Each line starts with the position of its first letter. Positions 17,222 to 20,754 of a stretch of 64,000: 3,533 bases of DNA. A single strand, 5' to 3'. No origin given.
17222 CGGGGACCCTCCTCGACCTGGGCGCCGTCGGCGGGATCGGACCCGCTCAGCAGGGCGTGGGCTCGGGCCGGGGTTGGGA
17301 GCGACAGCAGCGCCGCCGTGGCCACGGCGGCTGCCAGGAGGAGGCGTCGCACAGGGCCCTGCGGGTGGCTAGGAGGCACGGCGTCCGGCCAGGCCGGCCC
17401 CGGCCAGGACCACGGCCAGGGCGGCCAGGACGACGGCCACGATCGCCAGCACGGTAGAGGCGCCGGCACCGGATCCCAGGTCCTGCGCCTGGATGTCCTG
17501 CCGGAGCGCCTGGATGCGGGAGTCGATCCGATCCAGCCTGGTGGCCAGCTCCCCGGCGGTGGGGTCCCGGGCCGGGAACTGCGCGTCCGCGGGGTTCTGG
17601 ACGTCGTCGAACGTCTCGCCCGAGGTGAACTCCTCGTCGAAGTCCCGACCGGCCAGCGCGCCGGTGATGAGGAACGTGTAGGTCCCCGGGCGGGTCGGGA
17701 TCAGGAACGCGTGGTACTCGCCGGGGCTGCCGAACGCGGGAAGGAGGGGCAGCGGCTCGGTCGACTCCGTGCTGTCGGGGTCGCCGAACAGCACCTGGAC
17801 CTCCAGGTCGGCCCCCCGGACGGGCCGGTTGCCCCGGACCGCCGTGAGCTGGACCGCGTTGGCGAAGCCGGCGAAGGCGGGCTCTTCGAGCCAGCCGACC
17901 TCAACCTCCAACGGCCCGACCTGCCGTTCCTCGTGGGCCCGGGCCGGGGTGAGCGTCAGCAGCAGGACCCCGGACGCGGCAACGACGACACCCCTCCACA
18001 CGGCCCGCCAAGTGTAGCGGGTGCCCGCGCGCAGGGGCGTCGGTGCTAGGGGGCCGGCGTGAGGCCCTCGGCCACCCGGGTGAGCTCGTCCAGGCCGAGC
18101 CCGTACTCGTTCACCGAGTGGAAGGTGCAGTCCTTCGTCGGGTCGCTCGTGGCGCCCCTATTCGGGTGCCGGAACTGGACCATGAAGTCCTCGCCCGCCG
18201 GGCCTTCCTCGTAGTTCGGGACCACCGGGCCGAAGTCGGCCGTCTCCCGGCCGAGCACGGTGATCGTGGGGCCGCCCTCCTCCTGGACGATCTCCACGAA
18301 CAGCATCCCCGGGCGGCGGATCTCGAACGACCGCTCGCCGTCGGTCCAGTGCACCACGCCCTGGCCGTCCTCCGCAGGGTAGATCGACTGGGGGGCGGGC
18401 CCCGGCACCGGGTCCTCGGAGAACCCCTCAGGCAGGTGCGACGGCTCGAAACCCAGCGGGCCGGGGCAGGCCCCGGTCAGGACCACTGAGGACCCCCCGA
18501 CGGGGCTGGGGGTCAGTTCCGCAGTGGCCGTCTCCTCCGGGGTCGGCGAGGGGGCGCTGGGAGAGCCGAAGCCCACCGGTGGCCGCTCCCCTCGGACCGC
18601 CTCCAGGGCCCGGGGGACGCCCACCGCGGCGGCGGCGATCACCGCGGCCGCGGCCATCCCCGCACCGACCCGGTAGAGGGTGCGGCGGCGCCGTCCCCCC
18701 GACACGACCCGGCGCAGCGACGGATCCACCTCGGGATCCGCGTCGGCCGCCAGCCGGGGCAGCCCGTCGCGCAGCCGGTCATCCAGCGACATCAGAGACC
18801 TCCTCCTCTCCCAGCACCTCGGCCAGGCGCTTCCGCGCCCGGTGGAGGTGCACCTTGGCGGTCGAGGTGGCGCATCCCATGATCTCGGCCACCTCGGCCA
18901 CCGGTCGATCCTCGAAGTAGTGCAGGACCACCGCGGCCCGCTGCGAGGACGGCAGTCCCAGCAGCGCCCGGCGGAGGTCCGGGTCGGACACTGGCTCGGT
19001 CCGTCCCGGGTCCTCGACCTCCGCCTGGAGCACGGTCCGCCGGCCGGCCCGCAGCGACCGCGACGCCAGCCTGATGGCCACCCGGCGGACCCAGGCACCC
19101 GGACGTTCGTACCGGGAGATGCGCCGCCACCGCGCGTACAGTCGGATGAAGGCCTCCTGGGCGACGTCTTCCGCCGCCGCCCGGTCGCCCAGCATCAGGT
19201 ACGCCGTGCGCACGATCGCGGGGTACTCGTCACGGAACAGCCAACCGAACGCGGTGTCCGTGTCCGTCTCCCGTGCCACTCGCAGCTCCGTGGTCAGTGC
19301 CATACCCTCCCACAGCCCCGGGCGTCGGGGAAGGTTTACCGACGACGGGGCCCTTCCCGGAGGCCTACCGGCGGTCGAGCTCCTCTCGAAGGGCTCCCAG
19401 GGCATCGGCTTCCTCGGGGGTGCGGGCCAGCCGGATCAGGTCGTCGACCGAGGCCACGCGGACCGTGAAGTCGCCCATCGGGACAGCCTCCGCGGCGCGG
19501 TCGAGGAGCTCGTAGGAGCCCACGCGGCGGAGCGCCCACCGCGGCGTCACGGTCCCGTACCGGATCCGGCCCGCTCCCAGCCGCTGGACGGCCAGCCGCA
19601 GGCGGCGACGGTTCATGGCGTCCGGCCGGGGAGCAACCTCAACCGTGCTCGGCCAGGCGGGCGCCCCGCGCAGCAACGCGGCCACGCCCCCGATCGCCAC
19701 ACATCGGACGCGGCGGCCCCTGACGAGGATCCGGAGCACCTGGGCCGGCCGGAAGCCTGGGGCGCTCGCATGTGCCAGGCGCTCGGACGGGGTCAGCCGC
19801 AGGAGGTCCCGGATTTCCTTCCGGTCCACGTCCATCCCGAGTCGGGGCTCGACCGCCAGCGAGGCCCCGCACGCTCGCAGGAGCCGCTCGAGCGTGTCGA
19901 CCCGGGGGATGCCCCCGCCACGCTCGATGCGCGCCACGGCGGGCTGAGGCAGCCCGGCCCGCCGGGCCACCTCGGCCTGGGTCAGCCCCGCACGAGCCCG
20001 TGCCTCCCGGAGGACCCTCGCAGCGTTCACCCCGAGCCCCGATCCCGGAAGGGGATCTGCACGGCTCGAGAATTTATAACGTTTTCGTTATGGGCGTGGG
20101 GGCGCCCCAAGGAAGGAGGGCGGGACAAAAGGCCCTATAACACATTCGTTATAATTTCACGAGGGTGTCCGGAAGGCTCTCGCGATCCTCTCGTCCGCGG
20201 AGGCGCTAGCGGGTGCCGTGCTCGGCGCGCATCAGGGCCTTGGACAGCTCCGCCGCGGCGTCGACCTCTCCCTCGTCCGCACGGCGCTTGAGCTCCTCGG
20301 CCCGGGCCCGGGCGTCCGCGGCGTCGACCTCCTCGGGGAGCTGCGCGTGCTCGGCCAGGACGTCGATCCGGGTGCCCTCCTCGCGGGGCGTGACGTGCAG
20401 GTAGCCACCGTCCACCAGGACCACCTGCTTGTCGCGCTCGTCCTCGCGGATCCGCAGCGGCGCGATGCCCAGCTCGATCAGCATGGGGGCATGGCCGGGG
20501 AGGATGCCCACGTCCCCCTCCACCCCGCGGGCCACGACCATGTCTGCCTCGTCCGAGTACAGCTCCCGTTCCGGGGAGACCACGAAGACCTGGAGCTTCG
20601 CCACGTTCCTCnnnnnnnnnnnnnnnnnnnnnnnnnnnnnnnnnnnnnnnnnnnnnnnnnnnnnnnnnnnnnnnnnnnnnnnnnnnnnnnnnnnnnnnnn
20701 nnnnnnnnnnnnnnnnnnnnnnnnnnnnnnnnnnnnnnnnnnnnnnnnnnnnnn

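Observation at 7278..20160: About 13-kb accessory island between murA and atpC: candidate ECF-sigma-controlled extracytoplasmic copper-handling system with uncharacterised secreted partners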

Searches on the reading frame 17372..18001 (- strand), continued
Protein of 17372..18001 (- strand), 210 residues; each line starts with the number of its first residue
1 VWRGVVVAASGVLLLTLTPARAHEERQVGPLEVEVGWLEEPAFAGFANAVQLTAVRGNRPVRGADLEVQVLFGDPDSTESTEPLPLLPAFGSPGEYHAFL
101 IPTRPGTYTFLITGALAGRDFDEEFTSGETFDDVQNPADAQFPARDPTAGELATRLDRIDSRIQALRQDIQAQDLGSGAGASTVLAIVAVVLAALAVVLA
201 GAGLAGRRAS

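Call 99: fold_search(model_id=the predicted structure, library=pdb)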
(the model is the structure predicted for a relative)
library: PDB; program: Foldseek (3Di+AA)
matches with E <= 10: 1785; with E <= 0.001: 5
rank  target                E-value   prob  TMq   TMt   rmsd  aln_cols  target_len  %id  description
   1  9ll2_A                5.4e-05  1.00  0.37  0.66   4.0       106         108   15  Crystal structure of the Helicobacter pylori copper resistance determinant CrdA in the apo form (released 2025-11-19)
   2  7o0b                  1.4e-04  1.00  0.27  0.47   5.1        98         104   21  TRIM3 Filamin domain (released 2022-04-13)
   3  3uc2_A                2.5e-04  1.00  0.36  0.58   5.5       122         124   15  Crystal structure of a DUF4426 family protein (PA0388) from Pseudomonas aeruginosa PAO1 at 2.09 A resolution (released 2011-11-23)
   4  9ll4_A                3.8e-04  1.00  0.39  0.71   3.7       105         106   14  Crystal structure of the Helicobacter pylori copper resistance determinant CrdA in complex with silver ions in space g (released 2025-11-19)
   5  3uc2_B                4.0e-04  1.00  0.37  0.59   5.3       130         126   14  Crystal structure of a DUF4426 family protein (PA0388) from Pseudomonas aeruginosa PAO1 at 2.09 A resolution (released 2011-11-23)
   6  3uc2_D                1.4e-03  1.00  0.36  0.64   3.9       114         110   14  Crystal structure of a DUF4426 family protein (PA0388) from Pseudomonas aeruginosa PAO1 at 2.09 A resolution (released 2011-11-23)
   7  5cim_A                1.5e-03  1.00  0.29  0.11   6.8       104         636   19  Structure of Mycobacterium thermoresistibile GlgE in complex with maltose (cocrystallisation with maltose-1-phosphate) (released 2015-12-09)
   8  5cgm_B                1.6e-03  1.00  0.29  0.10   6.3       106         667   19  Structure of Mycobacterium thermoresistibile GlgE in complex with maltose at 1.95A resolution (released 2015-12-09)
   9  6fpt_A                1.6e-03  1.00  0.27  0.16   5.2        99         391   15  Crystal structure of Danio rerio Lin41 filamin-NHL domains (released 2018-05-09)
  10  4u2z_A                1.8e-03  1.00  0.30  0.11   4.6        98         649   19  X-ray crystal structure of an Sco GlgEI-V279S/1,2,2-trifluromaltose complex (released 2015-07-22)
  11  2dmb_MODEL_1_A        1.8e-03  1.00  0.29  0.44   6.9       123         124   16  Solution structure of the 15th Filamin domain from human Filamin-B (released 2006-10-20)
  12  7oci_G                1.8e-03  1.00  0.30  0.18  18.9       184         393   14  Cryo-EM structure of yeast Ost6p containing oligosaccharyltransferase complex (released 2022-02-16)
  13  5cj5_A                2.0e-03  1.00  0.29  0.11   8.2       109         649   16  Structure of Mycobacterium thermoresistibile GlgE APO form at 3.13A resolution (released 2015-12-09)
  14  6fpt_B                2.1e-03  1.00  0.27  0.16   5.3       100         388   15  Crystal structure of Danio rerio Lin41 filamin-NHL domains (released 2018-05-09)
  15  8bc8_B                2.8e-03  0.98  0.27  0.05   8.5       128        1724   18  Human Brr2 Helicase Region in complex with C-tail deleted Jab1 and compound 18 (released 2023-03-08)
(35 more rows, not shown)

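Call 108: search_protein_representatives(alignment_id=A2)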
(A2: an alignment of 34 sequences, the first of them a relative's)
Query: 34 sequences, 215 profile positions. Proteins with E-value up to 0.001 (for the whole library): 2337; up to 1e-10: 1595; up to 1e-30: 555. The best 150 are listed.
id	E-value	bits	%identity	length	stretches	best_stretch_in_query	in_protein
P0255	8.9e-85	299.7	-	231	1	6-214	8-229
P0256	4.0e-82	291.1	-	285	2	7-139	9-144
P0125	3.9e-78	278.0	-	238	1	1-209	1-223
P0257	7.4e-76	270.6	-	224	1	6-213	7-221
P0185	7.6e-76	270.5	-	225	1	1-213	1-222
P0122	2.6e-75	268.8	-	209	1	9-213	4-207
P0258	6.8e-71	254.3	-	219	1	8-214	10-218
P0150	1.0e-70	253.8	-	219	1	5-213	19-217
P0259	1.2e-70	253.6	-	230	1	3-213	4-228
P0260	1.5e-70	253.2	-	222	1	5-212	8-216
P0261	6.5e-70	251.2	-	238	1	1-212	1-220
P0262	3.1e-69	248.9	-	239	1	2-213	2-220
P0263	6.8e-69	247.8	-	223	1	3-212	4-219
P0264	2.4e-68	246.0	-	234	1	3-213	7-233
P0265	3.2e-68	245.6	-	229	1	7-212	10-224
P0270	1.7e-66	240.0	-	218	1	5-213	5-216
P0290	1.4e-62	227.2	-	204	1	8-208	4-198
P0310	7.2e-59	215.0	-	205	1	10-212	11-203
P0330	2.2e-56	206.9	-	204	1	2-207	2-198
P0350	5.7e-54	199.0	-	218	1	2-208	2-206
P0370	2.7e-50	187.0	-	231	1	6-213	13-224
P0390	3.5e-49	183.4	-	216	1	6-208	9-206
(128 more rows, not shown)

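Call 109: list_cluster_members(proteins=[P0255, P0257, P0260, P0270, P0290, P0310, P0330, P0350, P0370, P0390])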
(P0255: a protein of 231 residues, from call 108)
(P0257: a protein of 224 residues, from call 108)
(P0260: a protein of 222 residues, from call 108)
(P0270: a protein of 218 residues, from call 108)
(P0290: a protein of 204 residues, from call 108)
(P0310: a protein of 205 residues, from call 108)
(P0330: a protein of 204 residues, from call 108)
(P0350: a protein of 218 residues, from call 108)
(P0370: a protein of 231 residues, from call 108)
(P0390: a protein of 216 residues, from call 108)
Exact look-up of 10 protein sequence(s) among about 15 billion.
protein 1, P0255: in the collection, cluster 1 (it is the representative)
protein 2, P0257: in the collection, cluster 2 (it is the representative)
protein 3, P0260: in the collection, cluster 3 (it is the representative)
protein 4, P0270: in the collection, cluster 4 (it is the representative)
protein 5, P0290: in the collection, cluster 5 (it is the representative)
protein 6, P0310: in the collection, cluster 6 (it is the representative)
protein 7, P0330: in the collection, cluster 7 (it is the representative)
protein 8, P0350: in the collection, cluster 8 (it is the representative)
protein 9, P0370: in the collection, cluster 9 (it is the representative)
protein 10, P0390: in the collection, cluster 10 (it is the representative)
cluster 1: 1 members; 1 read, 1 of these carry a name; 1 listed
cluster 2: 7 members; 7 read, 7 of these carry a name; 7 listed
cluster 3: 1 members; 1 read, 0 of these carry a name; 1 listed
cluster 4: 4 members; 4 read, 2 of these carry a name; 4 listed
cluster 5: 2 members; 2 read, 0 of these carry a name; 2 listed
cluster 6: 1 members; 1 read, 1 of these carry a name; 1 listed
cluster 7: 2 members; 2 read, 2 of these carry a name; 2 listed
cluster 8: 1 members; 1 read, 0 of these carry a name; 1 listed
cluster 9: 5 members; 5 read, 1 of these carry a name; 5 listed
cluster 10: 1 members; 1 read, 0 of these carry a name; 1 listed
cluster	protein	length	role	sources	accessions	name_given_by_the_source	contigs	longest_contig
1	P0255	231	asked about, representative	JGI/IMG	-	hypothetical protein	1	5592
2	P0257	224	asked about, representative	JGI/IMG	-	hypothetical protein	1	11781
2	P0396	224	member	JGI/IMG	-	hypothetical protein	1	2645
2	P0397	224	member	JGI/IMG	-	hypothetical protein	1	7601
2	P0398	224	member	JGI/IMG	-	hypothetical protein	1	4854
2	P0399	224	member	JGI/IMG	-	hypothetical protein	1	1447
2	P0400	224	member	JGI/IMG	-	hypothetical protein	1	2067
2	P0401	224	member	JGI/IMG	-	hypothetical protein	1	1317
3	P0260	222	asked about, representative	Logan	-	-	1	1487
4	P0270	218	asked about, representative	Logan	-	-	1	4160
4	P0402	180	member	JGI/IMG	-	hypothetical protein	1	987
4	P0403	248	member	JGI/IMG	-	hypothetical protein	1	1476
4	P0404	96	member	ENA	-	-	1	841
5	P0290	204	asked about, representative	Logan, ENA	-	-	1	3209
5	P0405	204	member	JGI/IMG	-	-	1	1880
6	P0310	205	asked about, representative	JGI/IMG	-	hypothetical protein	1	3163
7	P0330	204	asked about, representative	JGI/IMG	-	hypothetical protein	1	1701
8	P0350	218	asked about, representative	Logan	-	-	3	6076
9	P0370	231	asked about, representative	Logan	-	-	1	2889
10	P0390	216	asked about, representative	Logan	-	-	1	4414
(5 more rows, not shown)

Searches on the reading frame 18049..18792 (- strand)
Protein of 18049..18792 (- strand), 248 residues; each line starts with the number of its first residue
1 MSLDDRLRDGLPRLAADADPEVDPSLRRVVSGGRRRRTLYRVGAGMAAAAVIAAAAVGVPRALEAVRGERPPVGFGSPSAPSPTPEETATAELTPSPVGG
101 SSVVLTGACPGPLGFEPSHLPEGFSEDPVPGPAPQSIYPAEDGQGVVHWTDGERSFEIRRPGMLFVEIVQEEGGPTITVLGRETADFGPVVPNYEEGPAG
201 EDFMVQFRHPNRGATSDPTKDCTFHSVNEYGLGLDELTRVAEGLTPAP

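Call 5: search_protein_families(library=pfam, max_evalue=0.01, proteins=[window:18049-18792:-])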
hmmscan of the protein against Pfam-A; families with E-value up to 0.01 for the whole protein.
seq(248 aa): 0 families

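Call 6: search_protein_families(library=ncbifam, max_evalue=0.01, proteins=[window:18049-18792:-])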
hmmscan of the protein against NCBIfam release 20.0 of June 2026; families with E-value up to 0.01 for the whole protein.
seq(248 aa): 0 families

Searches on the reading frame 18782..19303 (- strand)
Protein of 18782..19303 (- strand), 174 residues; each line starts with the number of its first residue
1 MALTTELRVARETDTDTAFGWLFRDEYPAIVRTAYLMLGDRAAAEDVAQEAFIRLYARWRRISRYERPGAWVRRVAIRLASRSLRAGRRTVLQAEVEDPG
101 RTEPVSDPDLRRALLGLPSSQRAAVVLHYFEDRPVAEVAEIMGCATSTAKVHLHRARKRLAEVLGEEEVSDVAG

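Call 5: search_protein_families(library=pfam, max_evalue=0.01, proteins=[window:18782-19303:-])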
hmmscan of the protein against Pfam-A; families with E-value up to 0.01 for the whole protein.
seq(174 aa): 6 families
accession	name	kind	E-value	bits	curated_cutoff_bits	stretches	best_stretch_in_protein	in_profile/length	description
PF08281.18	Sigma70_r4_2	-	7e-17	61.3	25.7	1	110-160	4-54/54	Sigma-70, region 4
PF04542.20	Sigma70_r2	-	9.1e-13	48.2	24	1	22-90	1-71/71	Sigma-70 region 2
PF04545.22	Sigma70_r4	-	3.7e-09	36.4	24.1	1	113-160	1-48/50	Sigma-70, region 4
PF07638.17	Sigma70_ECF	-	0.00049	20.5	21.1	1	57-162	89-181/185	ECF sigma factor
PF13518.12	HTH_28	-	0.0021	18.5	25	1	121-157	1-37/52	Helix-turn-helix domain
PF04967.18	HTH_10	-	0.0059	16.8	23.1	0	135-161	26-52/53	HTH DNA binding domain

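Call 6: search_protein_families(library=ncbifam, max_evalue=0.01, proteins=[window:18782-19303:-])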
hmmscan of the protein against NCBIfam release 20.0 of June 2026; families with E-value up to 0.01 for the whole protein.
seq(174 aa): 87 families (the best 25 are shown)
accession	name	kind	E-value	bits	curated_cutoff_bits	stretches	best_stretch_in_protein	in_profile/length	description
TIGR02983.1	SigE-fam_strep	subfamily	1.3e-40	139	141.55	1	14-166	3-160/162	SigE family RNA polymerase sigma factor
TIGR02937.1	sigma70-ECF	superfamily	4.7e-21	75.1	42.9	1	22-163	6-164/165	sigma-70 family RNA polymerase sigma factor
NF058625.1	sigma_PG0214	equivalog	1.3e-20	73.8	130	1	29-166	16-163/170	GFO_1088 family ECF-type sigma factor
TIGR02954.1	Sig70_famx3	hypoth_equivalog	1.8e-20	73.4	188.5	1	15-165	14-168/170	RNA polymerase sigma-70 factor, TIGR02954 family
NF004113.0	PRK05602.1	equivalog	1.9e-20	73.4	208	1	15-170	43-207/211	RNA polymerase sigma factor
NF007223.0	PRK09641.1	equivalog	1.4e-18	67.4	209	2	29-97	30-99/187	RNA polymerase sigma factor SigW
TIGR02948.1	SigW_bacill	equivalog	1.9e-17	63.9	243.1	2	29-89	30-90/187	RNA polymerase sigma factor SigW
NF009171.0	PRK12518.1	equivalog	1.2e-16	61.1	208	1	15-170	25-190/191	RNA polymerase sigma factor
NF007225.0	PRK09643.1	equivalog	1.3e-16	60.9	190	1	14-166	24-184/204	RNA polymerase sigma factor SigM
NF006930.0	PRK09415.1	subfamily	6e-16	58.8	198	1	28-167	27-178/179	RNA polymerase factor sigma C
NF009176.0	PRK12524.1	equivalog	3.1e-15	56.5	264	1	26-164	35-184/196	RNA polymerase sigma factor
NF053879.1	RNAPolSigSigVBac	equivalog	3.4e-15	56.1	190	1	29-168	16-159/160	RNA polymerase sigma factor SigV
NF006550.0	PRK09047.1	equivalog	6.3e-15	55.1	173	1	109-168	132-191/194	RNA polymerase sigma factor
TIGR02989.1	Sig-70_gvs1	subfamily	1.1e-14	54.6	124.55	1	18-162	2-156/158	RNA polymerase sigma-70 factor, Rhodopirellula/Verrucomicrobium family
TIGR02985.1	Sig70_bacteroi1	subfamily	1.2e-14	54.9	126.4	1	18-163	2-161/162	RNA polymerase sigma-70 factor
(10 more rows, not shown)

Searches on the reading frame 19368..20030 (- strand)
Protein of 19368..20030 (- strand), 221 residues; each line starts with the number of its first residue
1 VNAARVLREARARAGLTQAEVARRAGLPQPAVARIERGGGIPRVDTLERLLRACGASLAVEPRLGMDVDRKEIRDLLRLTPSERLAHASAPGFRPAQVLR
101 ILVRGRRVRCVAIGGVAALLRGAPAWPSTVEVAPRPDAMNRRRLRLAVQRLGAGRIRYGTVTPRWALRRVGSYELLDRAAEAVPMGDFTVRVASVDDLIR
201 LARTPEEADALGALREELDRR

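Call 5: search_protein_families(library=pfam, max_evalue=0.01, proteins=[window:19368-20030:-])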
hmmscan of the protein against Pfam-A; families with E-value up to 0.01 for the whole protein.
seq(221 aa): 10 families
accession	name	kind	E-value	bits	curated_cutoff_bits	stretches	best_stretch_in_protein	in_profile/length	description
PF01381.28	HTH_3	-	5.6e-15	55.5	23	1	7-59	1-53/55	Helix-turn-helix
PF13560.12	HTH_31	-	5.8e-14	52.6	27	1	4-60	3-60/64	Helix-turn-helix domain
PF20432.4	Xre-like-HTH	-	0.00071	20.3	25.8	1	4-52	12-60/63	Antitoxin Xre-like helix-turn-helix domain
PF13413.12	HTH_25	-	0.0009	19.5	24.6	1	7-38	2-33/62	Helix-turn-helix domain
PF13744.12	HTH_37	-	0.00098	19.3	27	1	4-38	20-54/80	Helix-turn-helix domain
PF13412.12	HTH_24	-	0.0021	18.1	21.9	1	5-34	7-36/48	Winged helix-turn-helix DNA-binding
PF09339.16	HTH_IclR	-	0.0025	18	22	1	10-35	13-38/52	IclR helix-turn-helix domain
PF13443.12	HTH_26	-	0.0031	18.2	22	1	7-56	2-52/63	Cro/C1-type HTH DNA-binding domain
PF12802.13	MarR_2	-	0.0043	17.6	27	0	3-35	7-40/61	MarR family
PF04545.22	Sigma70_r4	-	0.0062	16.5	24.1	0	6-37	12-42/50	Sigma-70, region 4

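Call 6: search_protein_families(library=ncbifam, max_evalue=0.01, proteins=[window:19368-20030:-])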
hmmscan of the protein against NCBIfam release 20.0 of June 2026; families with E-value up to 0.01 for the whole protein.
seq(221 aa): 6 families
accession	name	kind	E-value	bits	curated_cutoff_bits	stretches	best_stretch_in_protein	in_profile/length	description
TIGR03070.1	couple_hipB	subfamily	5.8e-09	35.8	71.65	1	5-58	5-58/58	type II toxin-antitoxin system Y4mF family antitoxin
NF041951.1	phage_RstR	subfamily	1.3e-05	25.4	80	1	6-53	6-53/108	RstR family transcriptional repressor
NF007408.0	PRK09943.1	equivalog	2.5e-05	23.9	211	1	5-59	10-64/185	HTH-type transcriptional regulator PuuR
NF006015.0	PRK08154.1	subfamily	4.1e-05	22.9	204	1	6-89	34-119/314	anaerobic benzoate catabolism transcriptional regulator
TIGR00270.2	TIGR00270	equivalog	0.00062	19.6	110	1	5-61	78-134/159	multiprotein bridging factor aMBF1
TIGR03830.1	CxxCG_CxxCG_HTH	subfamily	0.0035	17.1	61.8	1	7-54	70-116/127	type II TA system antitoxin MqsA family protein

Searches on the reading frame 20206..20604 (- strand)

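Call 95: search_protein_families(library=ncbifam, max_evalue=0.00001, proteins=[window:20206-20604:-])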
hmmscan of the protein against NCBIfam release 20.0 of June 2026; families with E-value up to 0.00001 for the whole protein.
window:20206-20604:- (132 aa): 18 families
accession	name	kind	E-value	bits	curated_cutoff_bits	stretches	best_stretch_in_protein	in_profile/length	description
TIGR01216.1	ATP_synt_epsi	equivalog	2.2e-24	85.9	67.25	1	4-127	2-122/130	ATP synthase F1 subunit epsilon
NF001847.0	PRK00571.1-4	equivalog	3.9e-23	81.7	135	1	1-124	1-125/139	F0F1 ATP synthase subunit epsilon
NF001852.0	PRK00571.2-5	equivalog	5.7e-22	78.3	145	1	1-120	1-116/124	F0F1 ATP synthase subunit epsilon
NF009980.0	PRK13446.1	equivalog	7.2e-22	77.8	129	1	2-127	3-124/136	F0F1 ATP synthase subunit epsilon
NF009977.0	PRK13442.1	equivalog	2e-21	76.1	80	1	2-101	4-99/102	F0F1 ATP synthase subunit epsilon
NF001846.0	PRK00571.1-3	equivalog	1.8e-19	70.3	132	1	1-127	1-127/137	F0F1 ATP synthase subunit epsilon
NF011323.0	PRK14736.1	subfamily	2e-18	66.6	145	1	1-111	1-109/133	F0F1 ATP synthase subunit epsilon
NF009979.0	PRK13444.1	equivalog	7.5e-18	65.1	163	1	3-105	5-102/127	F0F1 ATP synthase subunit epsilon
NF009983.0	PRK13449.1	equivalog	2.2e-16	60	106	1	1-88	1-85/88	ATP synthase F1 subunit epsilon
NF009984.0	PRK13450.1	equivalog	5.8e-16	58.6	164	1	3-125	4-126/133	F0F1 ATP synthase subunit epsilon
NF009986.0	PRK13452.1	equivalog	3.4e-15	56.4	207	1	4-119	6-119/145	F0F1 ATP synthase subunit epsilon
NF001851.0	PRK00571.2-4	equivalog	3.6e-15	56.2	131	1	2-116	3-113/135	F0F1 ATP synthase subunit epsilon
NF011322.0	PRK14735.1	equivalog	6.6e-15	55.2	202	1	5-125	4-124/139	F0F1 ATP synthase subunit epsilon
NF009982.0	PRK13448.1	equivalog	1.9e-13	50.7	146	1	1-129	1-121/135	F0F1 ATP synthase subunit epsilon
NF009985.0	PRK13451.1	equivalog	8.1e-12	45.2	112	1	5-95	2-87/101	F0F1 ATP synthase subunit epsilon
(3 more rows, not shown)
